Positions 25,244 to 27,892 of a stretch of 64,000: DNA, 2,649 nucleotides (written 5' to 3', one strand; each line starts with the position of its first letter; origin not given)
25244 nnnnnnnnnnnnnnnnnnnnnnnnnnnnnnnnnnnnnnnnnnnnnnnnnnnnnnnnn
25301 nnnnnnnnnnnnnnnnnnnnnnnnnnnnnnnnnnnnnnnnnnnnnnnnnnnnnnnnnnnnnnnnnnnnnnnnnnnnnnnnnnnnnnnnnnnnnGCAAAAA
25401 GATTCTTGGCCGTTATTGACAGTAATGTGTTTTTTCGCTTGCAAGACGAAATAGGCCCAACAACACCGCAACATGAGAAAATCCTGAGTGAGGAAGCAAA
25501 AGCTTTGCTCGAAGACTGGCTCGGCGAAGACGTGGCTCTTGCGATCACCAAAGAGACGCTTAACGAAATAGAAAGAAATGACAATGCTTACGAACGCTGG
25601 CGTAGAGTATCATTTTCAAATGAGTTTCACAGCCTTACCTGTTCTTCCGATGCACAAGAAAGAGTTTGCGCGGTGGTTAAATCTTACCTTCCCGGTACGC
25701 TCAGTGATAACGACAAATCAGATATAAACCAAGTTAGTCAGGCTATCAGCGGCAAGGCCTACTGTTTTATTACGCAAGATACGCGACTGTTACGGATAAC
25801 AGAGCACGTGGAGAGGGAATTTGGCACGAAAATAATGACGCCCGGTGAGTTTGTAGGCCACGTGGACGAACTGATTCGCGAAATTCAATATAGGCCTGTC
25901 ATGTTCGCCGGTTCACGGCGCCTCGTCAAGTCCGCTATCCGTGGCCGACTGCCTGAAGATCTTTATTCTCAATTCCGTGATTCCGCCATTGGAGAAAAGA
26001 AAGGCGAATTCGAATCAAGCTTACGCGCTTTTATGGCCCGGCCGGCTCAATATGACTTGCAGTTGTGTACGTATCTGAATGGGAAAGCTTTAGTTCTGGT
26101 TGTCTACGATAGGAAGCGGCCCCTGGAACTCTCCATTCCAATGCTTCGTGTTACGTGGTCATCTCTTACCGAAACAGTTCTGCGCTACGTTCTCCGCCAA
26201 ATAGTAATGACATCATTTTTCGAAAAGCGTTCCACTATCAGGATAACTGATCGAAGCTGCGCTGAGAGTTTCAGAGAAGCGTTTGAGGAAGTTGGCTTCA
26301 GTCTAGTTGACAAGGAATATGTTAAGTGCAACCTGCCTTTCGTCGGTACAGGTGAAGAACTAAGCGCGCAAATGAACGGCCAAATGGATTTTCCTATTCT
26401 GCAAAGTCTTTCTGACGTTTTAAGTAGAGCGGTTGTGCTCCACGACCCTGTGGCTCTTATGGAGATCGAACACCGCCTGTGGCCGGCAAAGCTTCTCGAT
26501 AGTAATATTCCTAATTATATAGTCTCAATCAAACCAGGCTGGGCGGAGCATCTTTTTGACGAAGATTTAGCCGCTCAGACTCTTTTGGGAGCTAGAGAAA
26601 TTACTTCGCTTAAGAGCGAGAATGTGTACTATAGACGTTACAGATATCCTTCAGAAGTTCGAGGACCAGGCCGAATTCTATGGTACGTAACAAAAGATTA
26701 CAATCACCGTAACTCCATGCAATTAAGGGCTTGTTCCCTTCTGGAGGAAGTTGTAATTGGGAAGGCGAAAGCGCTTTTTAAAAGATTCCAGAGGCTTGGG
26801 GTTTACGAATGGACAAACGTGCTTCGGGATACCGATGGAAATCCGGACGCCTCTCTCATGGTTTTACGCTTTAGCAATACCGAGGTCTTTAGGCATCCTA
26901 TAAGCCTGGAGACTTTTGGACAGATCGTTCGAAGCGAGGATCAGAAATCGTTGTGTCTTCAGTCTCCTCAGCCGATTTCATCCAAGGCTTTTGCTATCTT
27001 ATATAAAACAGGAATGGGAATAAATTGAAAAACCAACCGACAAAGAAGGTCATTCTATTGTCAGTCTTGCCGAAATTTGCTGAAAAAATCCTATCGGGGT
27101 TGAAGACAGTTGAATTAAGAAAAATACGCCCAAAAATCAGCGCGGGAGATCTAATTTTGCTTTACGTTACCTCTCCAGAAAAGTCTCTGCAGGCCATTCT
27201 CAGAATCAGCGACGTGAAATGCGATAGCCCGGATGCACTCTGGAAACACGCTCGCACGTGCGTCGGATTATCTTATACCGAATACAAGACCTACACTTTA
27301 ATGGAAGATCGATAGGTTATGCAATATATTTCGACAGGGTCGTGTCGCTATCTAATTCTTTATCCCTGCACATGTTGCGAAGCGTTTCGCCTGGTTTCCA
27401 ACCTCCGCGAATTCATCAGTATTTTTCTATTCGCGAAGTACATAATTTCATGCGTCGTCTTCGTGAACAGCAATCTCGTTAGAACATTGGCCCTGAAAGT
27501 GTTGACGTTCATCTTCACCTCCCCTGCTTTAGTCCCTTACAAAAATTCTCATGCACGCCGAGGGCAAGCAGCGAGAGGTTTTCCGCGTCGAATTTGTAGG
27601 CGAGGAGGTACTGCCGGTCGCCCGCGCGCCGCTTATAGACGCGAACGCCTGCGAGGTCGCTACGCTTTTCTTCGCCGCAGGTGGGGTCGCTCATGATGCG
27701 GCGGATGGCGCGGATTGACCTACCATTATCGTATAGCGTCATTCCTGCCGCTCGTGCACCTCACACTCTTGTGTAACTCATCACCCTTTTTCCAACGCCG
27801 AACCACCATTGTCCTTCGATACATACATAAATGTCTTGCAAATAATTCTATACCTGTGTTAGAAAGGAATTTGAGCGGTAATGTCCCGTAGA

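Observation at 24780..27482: Low-GC island with an unrecognised two-gene module: GNAT-PIN-GNAT-like-PUA/ASCH-like giant protein coupled to a small ASCH protein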

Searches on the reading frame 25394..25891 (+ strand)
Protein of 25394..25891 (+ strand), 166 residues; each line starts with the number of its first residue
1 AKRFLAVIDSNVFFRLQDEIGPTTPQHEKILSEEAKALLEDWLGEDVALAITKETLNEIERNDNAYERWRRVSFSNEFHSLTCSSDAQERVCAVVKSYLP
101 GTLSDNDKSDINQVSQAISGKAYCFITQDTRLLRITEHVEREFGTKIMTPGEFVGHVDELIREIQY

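Call 61: search_solved_structures(query=A5, max_evalue=1, show_alignments=1)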
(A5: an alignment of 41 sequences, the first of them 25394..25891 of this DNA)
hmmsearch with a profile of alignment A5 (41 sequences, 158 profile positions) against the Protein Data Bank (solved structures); distinct sequences matched with E-value up to 1: 1.
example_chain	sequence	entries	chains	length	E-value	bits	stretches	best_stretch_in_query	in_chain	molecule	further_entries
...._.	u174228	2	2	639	0.096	16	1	43-143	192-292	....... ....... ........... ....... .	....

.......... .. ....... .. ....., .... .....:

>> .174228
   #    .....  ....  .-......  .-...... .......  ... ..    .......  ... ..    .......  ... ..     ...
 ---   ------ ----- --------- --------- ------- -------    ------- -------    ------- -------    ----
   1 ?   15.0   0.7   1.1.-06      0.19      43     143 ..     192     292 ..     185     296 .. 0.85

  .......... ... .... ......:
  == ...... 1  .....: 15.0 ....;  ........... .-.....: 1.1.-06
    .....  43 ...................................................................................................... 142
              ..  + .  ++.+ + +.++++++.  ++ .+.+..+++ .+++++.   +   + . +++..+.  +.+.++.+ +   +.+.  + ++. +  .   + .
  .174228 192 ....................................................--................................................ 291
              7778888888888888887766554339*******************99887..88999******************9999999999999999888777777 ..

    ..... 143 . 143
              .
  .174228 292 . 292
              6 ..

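Call 64: search_protein_families(library=pfam, alignment_id=A5, max_evalue=0.01)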
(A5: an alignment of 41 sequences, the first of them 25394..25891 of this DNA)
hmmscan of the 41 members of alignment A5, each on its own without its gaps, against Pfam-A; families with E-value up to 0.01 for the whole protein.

A. member 1, window:25394-25891:+ (166 aa): 1 family
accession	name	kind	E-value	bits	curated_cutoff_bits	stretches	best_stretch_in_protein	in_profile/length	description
PF13470.12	PIN_3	-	0.00014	23.1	27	1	33-131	20-115/115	PIN domain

B. families by the number of members that match (of 41 scanned): 6 families
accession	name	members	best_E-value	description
PF13470.12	PIN_3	38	6e-15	PIN domain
PF01850.27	PIN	26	5.1e-08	PIN domain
PF16289.11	PIN_12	6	0.0019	PIN domain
PF20006.4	fvmYukDl_N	1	0.0055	YukD-like N-terminal domain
PF15371.11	DUF4599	1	0.0083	Domain of unknown function (DUF4599)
PF09230.16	DFF40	1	0.0089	DNA fragmentation factor 40 kDa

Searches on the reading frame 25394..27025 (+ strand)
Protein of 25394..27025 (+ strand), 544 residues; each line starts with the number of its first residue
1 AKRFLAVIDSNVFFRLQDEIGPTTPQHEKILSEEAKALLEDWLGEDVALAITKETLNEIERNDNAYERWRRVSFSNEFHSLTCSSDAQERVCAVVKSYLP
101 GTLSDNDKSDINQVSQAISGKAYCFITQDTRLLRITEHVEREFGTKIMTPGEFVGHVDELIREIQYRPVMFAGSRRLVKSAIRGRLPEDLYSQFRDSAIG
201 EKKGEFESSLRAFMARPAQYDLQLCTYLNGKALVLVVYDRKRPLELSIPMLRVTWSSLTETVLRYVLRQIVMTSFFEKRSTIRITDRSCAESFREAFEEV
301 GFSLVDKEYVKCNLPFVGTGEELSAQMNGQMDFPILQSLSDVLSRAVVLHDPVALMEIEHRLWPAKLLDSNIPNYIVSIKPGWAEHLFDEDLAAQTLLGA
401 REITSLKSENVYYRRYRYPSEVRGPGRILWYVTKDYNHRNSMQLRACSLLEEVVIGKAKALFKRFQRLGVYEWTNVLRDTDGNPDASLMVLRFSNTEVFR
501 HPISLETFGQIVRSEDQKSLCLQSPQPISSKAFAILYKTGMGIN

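Call 55: search_protein_representatives(alignment_id=A4)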
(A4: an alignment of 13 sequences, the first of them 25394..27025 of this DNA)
Query: 13 sequences, 550 profile positions. Proteins with E-value up to 0.001 (for the whole library): 2106; up to 1e-10: 1619; up to 1e-30: 1125. The best 150 are listed.
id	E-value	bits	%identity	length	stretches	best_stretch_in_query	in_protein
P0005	7.2e-258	873.4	-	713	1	1-549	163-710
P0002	5.6e-252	853.9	-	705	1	1-547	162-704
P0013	7.4e-208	708.3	-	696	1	3-549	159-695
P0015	2.0e-199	680.5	-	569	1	3-548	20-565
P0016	1.3e-195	667.9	-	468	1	88-546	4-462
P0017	6.3e-194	662.3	-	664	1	2-544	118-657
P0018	5.2e-179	613.1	-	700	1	2-546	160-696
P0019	3.2e-178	610.5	-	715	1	2-542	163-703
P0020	4.6e-175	600.1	-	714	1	5-545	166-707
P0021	3.1e-174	597.3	-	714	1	4-548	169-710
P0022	2.5e-172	591.0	-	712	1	3-546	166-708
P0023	1.9e-162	558.4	-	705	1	2-544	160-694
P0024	2.4e-162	558.1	-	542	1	2-546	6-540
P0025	2.6e-160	551.4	-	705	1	2-541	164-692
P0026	4.8e-160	550.5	-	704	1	3-546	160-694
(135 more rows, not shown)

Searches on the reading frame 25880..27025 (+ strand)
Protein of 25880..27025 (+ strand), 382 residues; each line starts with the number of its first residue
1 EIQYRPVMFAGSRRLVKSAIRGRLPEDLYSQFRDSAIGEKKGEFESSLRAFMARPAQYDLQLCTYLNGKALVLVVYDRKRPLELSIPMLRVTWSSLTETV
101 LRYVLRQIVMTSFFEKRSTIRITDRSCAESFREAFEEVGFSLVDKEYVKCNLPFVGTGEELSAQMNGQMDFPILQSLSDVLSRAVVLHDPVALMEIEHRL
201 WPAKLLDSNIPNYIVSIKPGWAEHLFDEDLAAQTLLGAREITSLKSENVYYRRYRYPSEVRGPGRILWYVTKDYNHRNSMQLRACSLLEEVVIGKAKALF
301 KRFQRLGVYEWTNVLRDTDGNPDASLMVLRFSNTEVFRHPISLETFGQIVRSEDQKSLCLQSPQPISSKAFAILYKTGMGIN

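Call 7: search_protein_families(library=pfam, proteins=[window:25880-27025:+], max_evalue=10)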
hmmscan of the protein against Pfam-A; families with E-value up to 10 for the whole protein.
window:25880-27025:+ (382 aa): 0 families

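Call 26: predict_structure(alignment_id=A2)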
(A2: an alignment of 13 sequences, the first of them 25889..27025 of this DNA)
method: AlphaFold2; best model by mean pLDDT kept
length: 379 residues; sequences in the alignment: 13
mean_pLDDT: 76.9   pTM: 0.77
mean pLDDT of the five models: 76.9, 75.6, 71.1, 69.4, 52.6
residues with pLDDT >= 90: 79; 70-90: 192; 50-70: 71; < 50: 37
segments of 3 or more residues with pLDDT < 50: 1-10, 224-244, 270-275
pLDDT, mean of each block of 10 residues (from residue 1): 38 78 87 78 92 92 84 94 91 76 87 91 76 87 89 90 78 87 85 87 85 72 47 36 53 60 75 54 66 73 62 80 73 78 90 77 90 86
secondary structure, 60 per line:
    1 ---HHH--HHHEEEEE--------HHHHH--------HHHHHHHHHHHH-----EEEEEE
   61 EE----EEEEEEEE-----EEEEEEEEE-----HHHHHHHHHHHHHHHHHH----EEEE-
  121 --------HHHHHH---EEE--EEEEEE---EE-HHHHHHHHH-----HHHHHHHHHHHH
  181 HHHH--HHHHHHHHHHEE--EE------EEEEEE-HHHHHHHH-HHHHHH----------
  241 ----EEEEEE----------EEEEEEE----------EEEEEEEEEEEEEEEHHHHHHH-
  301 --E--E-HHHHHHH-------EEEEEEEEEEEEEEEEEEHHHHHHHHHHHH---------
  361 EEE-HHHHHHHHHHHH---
elements in order: E12-16 H25-29 H38-49 E55-62 E67-74 E80-88 H94-111 E116-119 H129-134 E138-140 E143-148 H155-163 H169-184 H187-196 E209-214 H216-223 H225-230 E245-250 E261-267 E278-292 H293-299 H308-314 E322-339 H340-351 E361-363 H365-376

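Call 30: fold_search(model_id=the predicted structure, library=pdb)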
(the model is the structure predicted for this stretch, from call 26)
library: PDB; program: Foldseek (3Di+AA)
matches with E <= 10: 1102; with E <= 0.001: 98
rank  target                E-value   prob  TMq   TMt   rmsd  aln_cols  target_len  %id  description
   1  5guq_C                1.2e-07  1.00  0.30  0.69   3.5       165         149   16  Crystal structure of ASCH from Zymomonas mobilis (released 2017-08-30)
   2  5gus_B                1.4e-07  1.00  0.31  0.73   3.5       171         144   18  Crystal structure of ASCH domain from Zymomonas mobilis (released 2017-08-30)
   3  5y6c_A                1.4e-07  1.00  0.30  0.73   4.0       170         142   17  Crystal structure of ZmASCH S128A mutant protein from Zymomonas mobilis (released 2018-07-18)
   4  5gus_A                2.5e-07  1.00  0.31  0.73   3.8       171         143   18  Crystal structure of ASCH domain from Zymomonas mobilis (released 2017-08-30)
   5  5y6b_B                3.8e-07  1.00  0.30  0.71   4.1       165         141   16  Crystal structure of ZmASCH Y47F mutant protein from Zymomonas mobilis (released 2018-07-18)
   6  5y6b_A                4.9e-07  1.00  0.30  0.69   4.0       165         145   16  Crystal structure of ZmASCH Y47F mutant protein from Zymomonas mobilis (released 2018-07-18)
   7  5guq_A                5.9e-07  1.00  0.30  0.71   3.9       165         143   16  Crystal structure of ASCH from Zymomonas mobilis (released 2017-08-30)
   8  5y6b_D                6.3e-07  1.00  0.30  0.75   3.8       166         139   17  Crystal structure of ZmASCH Y47F mutant protein from Zymomonas mobilis (released 2018-07-18)
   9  6ao7                  2.3e-05  1.00  0.27  0.61   3.5       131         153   12  Crystal Structure of a GNAT family acetyltransferase from Elizabethkingia anophelis with acetyl-CoA bound (released 2017-08-30)
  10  5e96                  2.6e-05  1.00  0.30  0.65   4.0       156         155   15  Crystal structure of aminoglycoside 6'-acetyltransferase type Ii (released 2016-07-06)
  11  1y9k_B                3.2e-05  1.00  0.27  0.61   3.5       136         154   16  IAA acetyltransferase from Bacillus cereus ATCC 14579 (released 2005-02-01)
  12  8iym_C                5.2e-05  1.00  0.28  0.62   3.9       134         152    8  Crystal structure of a protein acetyltransferase, HP0935 (released 2024-04-10)
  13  1y9k_D                5.2e-05  1.00  0.27  0.59   3.7       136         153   15  IAA acetyltransferase from Bacillus cereus ATCC 14579 (released 2005-02-01)
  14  1y9k_C                7.0e-05  1.00  0.27  0.61   3.4       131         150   15  IAA acetyltransferase from Bacillus cereus ATCC 14579 (released 2005-02-01)
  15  2jlm_E                7.0e-05  1.00  0.28  0.53   5.0       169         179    8  Structure of a Putative Acetyltransferase (ACIAD1637) from Acinetobacter baylyi ADP1 (released 2009-01-20)
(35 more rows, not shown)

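Call 75: fold_search(model_id=the predicted structure, library=viral)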
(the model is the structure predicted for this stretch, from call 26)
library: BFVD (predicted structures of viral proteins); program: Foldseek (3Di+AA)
matches with E <= 10: 734; with E <= 0.001: 34
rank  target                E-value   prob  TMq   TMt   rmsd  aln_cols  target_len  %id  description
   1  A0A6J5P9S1            2.1e-06  1.00  0.29  0.59   4.2       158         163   14  Uncharacterized protein [uncultured Caudovirales phage]
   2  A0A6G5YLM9            5.7e-06  1.00  0.25  0.70   3.2       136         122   15  (no name in the UniProt tables at hand)
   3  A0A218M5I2            4.0e-05  1.00  0.24  0.48   6.9       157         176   11  Acetyltransferase domain protein [Arthrobacter phage Niktson]
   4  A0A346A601            5.1e-05  1.00  0.29  0.36  16.4       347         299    9  (no name in the UniProt tables at hand)
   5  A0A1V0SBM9            5.5e-05  1.00  0.26  0.72   4.3       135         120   11  Acetyltransferase GNAT domain protein [Catovirus CTV1]
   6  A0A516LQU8            7.4e-05  1.00  0.26  0.49   5.3       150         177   13  (no name in the UniProt tables at hand)
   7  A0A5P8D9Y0            7.9e-05  1.00  0.22  0.16  14.8       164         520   13  N-acetyltransferase domain-containing protein [Gordonia phage OhMyWard]
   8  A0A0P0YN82            9.5e-05  1.00  0.28  0.58   3.8       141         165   12  (no name in the UniProt tables at hand)
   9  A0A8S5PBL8            1.2e-04  1.00  0.24  0.30   4.2       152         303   11  ASCH domain-containing protein [Myoviridae sp. ctsGI2]
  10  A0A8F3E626            1.4e-04  1.00  0.22  0.25   7.8       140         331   11  Acetyltransferase [Streptomyces phage TaidaOne]
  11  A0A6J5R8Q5            2.0e-04  1.00  0.25  0.43   6.0       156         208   12  NAT_SF domain containing protein [uncultured Caudovirales phage]
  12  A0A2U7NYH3            2.0e-04  1.00  0.26  0.53   5.0       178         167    8  ASCH domain-containing protein [Hot spring virus BHS1]
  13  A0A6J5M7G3            2.7e-04  1.00  0.20  0.44   7.7       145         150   15  RimL Acetyltransferases, including N-acetylases of ribosomal proteins [uncultured Caudovirales phage]
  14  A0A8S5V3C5            2.9e-04  1.00  0.30  0.58   3.8       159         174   11  Acetyltransferase [Caudovirales sp. ctVfb8]
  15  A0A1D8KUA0            2.9e-04  1.00  0.19  0.59   3.3        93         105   14  N-acetyltransferase domain-containing protein [Synechococcus phage S-CAM7]
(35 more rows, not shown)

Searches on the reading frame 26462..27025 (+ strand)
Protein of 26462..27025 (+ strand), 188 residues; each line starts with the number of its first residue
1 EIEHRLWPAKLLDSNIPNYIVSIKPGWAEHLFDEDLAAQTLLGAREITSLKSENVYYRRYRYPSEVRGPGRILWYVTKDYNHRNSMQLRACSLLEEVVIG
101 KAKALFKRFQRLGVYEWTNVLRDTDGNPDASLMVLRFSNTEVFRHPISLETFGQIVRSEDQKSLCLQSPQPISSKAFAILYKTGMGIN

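Call 90: search_protein_families(library=pfam, alignment_id=A8, max_evalue=0.01)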
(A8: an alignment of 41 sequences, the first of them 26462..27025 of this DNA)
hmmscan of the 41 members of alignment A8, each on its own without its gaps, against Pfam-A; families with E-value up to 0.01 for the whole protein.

A. member 1, window:26462-27025:+ (188 aa): 0 families

B. families by the number of members that match (of 41 scanned): 0 families

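Call 91: search_solved_structures(query=A8, max_evalue=1, show_alignments=1)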
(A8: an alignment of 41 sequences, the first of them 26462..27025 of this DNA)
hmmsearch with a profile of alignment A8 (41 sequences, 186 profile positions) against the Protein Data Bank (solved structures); distinct sequences matched with E-value up to 1: 7.
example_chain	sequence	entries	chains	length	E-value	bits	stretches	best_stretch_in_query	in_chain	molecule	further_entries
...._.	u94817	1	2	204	0.11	15.6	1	101-150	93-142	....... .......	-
6t6i_A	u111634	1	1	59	0.35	13.9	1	43-74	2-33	Pol protein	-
6t6e_A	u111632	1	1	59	0.42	13.7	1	43-74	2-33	Pol protein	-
6t6j_A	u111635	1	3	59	0.52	13.3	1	43-75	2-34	Pol protein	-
5tc2_A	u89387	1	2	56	0.53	13.3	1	53-74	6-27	integrase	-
4w6x_B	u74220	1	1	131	0.92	12.5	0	36-76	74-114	Nanobody NbFedF7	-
1qmc_A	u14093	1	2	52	0.94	12.5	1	52-74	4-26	HIV-1 INTEGRASE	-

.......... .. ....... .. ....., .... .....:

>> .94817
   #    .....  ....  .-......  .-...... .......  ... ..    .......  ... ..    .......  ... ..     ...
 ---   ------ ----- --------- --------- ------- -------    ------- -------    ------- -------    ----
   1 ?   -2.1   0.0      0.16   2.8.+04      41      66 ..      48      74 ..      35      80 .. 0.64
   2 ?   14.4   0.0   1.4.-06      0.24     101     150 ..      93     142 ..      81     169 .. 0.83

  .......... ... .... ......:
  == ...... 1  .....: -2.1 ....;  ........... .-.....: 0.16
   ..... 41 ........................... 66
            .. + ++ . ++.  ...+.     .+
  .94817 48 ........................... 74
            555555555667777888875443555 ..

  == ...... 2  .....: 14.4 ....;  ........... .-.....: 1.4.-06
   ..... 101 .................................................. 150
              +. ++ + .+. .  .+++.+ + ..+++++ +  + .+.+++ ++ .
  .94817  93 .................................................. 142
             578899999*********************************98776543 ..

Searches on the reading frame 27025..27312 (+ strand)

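Call 3: search_protein_families(library=pfam, proteins=[window:27025-27312:+], max_evalue=1)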
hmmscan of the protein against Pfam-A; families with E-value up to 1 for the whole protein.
window:27025-27312:+ (96 aa): 4 families
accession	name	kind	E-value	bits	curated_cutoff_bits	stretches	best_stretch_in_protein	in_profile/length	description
PF04266.20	ASCH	-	5.2e-05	24.3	21.2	1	13-65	2-54/103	ASCH domain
PF12961.13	DUF3850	-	0.00043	20.9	22.9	1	12-53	4-45/77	Domain of unknown function (DUF3850)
PF24353.1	DUF7513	-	0.0046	17.2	27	1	26-88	8-69/81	Domain of unknown function (DUF7513)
PF01878.24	EVE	-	0.17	12.3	23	1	21-63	23-66/145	EVE domain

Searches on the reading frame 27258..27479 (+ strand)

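Call 3: search_protein_families(library=pfam, proteins=[window:27258-27479:+], max_evalue=1)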
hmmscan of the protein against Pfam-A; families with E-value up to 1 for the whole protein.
window:27258-27479:+ (74 aa): 1 family
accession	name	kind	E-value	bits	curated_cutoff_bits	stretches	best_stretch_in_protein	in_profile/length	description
PF12132.13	DUF3587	-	0.15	12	25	1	13-66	68-123/201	Protein of unknown function (DUF3587)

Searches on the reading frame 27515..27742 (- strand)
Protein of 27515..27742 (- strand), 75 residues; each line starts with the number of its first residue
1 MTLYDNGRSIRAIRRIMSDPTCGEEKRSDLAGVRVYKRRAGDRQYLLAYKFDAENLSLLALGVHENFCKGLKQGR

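Call 3: search_protein_families(library=pfam, proteins=[window:27515-27742:-], max_evalue=1)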
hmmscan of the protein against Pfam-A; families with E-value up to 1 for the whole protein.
window:27515-27742:- (75 aa): 1 family
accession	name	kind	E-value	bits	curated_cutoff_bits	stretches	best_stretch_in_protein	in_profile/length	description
PF15781.12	ParE-like_toxin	-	8.1e-18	64.6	28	1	11-72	24-87/87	ParE-like toxin of type II bacterial toxin-antitoxin system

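Call 5: search_protein_families(library=ncbifam, proteins=[window:27515-27742:-], max_evalue=1)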
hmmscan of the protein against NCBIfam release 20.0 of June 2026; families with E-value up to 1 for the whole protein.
window:27515-27742:- (75 aa): 0 families

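Call 6: search_protein_families(library=padloc, proteins=[window:27515-27742:-], max_evalue=1)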
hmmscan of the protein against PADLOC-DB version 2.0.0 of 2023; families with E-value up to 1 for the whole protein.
window:27515-27742:- (75 aa): 0 families
